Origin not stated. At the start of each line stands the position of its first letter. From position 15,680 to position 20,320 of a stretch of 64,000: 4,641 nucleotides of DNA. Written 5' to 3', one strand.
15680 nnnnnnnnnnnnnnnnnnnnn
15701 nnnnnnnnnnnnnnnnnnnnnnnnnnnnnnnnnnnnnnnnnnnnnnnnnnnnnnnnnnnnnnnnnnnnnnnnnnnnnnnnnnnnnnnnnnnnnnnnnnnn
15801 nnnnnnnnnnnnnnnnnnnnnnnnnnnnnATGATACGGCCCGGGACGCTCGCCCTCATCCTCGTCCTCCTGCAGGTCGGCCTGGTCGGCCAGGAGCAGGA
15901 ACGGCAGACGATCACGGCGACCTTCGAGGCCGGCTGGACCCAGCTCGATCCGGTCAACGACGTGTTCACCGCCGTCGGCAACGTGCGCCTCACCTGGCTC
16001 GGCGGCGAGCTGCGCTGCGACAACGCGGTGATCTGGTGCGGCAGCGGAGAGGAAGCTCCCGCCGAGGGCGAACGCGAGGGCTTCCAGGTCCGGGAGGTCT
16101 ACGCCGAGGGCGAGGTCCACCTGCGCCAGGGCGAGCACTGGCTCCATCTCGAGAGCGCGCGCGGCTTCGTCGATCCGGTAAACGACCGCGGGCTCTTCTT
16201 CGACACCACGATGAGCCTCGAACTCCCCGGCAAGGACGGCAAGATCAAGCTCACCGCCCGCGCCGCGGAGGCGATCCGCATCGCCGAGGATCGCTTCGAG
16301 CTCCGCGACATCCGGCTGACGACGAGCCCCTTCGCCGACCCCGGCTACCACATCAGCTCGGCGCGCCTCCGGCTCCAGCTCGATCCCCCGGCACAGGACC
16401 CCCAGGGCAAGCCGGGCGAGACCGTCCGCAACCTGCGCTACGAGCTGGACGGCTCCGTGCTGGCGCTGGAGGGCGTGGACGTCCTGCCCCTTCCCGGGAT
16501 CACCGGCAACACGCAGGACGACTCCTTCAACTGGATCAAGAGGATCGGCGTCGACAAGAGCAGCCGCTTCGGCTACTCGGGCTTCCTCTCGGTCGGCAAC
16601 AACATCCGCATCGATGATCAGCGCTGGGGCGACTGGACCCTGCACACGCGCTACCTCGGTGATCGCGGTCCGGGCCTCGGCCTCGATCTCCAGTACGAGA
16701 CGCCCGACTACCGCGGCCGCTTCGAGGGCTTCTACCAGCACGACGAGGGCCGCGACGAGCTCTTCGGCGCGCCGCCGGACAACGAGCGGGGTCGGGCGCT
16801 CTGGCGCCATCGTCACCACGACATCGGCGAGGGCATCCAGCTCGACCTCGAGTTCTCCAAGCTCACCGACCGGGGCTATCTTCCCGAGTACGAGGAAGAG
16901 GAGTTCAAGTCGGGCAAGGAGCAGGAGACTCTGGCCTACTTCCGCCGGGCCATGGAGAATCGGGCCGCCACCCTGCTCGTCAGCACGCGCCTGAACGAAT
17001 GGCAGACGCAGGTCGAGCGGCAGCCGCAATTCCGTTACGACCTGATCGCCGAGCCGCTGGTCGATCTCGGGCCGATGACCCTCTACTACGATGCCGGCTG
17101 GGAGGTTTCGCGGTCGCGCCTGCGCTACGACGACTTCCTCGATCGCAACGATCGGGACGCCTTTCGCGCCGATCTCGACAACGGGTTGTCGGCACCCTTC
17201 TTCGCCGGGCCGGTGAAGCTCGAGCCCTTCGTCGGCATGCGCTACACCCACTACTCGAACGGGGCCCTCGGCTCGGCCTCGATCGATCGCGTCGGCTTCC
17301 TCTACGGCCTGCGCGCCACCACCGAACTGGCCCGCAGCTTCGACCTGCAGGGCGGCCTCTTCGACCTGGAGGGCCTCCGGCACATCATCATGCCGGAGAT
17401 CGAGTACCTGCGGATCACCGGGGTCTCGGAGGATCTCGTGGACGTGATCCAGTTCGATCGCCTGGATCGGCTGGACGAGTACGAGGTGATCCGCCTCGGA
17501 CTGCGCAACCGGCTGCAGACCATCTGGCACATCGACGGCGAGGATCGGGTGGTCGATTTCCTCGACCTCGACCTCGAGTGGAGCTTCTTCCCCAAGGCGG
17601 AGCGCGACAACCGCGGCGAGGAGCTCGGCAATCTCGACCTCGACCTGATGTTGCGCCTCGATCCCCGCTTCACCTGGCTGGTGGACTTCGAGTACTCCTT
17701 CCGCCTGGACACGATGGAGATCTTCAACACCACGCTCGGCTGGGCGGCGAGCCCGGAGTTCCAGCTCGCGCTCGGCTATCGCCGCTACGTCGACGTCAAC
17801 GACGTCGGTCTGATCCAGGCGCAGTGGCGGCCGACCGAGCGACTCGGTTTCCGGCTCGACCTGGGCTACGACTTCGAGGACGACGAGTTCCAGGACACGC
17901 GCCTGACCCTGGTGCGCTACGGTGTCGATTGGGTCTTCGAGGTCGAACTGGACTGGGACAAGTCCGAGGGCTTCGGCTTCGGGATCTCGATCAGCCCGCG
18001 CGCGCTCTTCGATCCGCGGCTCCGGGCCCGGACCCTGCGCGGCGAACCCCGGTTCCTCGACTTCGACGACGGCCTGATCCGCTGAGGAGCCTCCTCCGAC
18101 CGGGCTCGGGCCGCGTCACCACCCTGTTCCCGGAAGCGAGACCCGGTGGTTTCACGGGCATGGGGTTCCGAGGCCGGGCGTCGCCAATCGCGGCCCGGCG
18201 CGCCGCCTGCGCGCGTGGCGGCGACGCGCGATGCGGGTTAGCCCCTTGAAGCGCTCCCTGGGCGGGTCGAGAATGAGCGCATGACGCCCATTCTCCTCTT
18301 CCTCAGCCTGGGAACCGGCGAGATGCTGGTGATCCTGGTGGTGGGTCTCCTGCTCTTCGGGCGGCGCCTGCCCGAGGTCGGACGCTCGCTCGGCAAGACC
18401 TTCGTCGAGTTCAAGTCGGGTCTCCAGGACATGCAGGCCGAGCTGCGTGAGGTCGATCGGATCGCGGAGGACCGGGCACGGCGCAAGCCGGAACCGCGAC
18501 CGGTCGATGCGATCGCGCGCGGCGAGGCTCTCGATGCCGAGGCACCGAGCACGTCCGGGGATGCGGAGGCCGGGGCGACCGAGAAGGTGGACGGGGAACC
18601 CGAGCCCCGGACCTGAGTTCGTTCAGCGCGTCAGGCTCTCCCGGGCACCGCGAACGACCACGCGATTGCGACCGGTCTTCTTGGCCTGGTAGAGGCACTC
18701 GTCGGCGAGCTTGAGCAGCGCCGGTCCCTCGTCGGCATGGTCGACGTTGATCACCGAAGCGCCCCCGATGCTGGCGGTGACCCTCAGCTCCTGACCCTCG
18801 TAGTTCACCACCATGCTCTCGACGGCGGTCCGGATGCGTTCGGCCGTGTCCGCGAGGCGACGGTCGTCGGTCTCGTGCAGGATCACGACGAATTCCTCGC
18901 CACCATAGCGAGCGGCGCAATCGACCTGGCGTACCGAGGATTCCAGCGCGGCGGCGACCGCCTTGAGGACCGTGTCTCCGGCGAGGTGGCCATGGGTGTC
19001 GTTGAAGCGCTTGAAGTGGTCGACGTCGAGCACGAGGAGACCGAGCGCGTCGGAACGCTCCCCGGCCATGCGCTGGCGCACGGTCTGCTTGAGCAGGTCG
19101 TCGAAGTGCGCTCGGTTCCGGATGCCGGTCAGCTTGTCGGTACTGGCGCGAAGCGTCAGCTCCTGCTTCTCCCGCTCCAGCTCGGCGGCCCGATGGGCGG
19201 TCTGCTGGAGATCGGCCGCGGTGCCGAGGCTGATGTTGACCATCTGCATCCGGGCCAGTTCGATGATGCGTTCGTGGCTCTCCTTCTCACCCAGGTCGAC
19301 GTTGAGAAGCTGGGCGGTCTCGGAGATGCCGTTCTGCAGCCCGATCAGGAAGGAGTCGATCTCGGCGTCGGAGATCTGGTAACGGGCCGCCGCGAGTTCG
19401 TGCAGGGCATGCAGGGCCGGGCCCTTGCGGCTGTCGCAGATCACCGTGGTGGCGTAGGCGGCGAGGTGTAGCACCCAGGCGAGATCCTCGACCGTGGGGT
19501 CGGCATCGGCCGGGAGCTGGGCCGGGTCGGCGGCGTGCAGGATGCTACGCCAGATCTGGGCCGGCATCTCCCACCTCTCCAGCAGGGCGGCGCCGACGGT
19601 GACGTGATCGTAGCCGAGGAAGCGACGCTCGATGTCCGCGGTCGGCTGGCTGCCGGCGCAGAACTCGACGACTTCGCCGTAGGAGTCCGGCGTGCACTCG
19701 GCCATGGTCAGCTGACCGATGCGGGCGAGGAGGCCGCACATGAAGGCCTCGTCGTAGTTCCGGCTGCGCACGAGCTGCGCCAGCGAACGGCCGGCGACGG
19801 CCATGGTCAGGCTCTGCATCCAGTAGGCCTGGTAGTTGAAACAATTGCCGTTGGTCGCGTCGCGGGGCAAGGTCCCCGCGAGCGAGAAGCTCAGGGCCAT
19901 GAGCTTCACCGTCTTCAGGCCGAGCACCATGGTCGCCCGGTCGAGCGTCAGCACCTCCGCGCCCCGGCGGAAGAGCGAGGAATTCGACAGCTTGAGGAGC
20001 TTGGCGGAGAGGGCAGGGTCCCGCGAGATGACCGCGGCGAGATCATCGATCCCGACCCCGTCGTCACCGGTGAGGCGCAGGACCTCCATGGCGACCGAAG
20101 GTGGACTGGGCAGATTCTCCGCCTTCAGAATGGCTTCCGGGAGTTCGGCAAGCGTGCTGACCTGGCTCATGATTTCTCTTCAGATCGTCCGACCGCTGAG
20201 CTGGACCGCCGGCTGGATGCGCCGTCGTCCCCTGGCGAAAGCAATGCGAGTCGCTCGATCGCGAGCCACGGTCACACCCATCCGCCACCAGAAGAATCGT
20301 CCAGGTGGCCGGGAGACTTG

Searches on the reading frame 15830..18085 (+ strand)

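Call 24: search_protein_families(library=pfam, proteins=[window:15830-18085:+], max_evalue=0.0001)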
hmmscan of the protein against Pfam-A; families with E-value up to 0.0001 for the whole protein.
window:15830-18085:+ (751 aa): 2 families
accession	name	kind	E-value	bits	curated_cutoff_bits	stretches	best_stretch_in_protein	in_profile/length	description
PF04453.20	LptD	-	9e-10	38.8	22.4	1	319-529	2-214/384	LPS transport system D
PF09411.16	PagL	-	2.2e-05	25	23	1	387-495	33-136/136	Lipid A 3-O-deacylase (PagL)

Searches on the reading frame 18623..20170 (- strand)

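Call 24: search_protein_families(library=pfam, proteins=[window:18623-20170:-], max_evalue=0.0001)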
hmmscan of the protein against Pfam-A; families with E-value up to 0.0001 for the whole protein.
window:18623-20170:- (515 aa): 2 families
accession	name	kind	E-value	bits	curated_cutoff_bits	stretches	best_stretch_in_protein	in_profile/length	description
PF08668.18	HDOD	-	1.6e-51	175.1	22.9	1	20-216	1-196/196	HDOD domain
PF00990.26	GGDEF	-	1.7e-43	148.6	23.8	1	342-503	1-161/161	Diguanylate cyclase, GGDEF domain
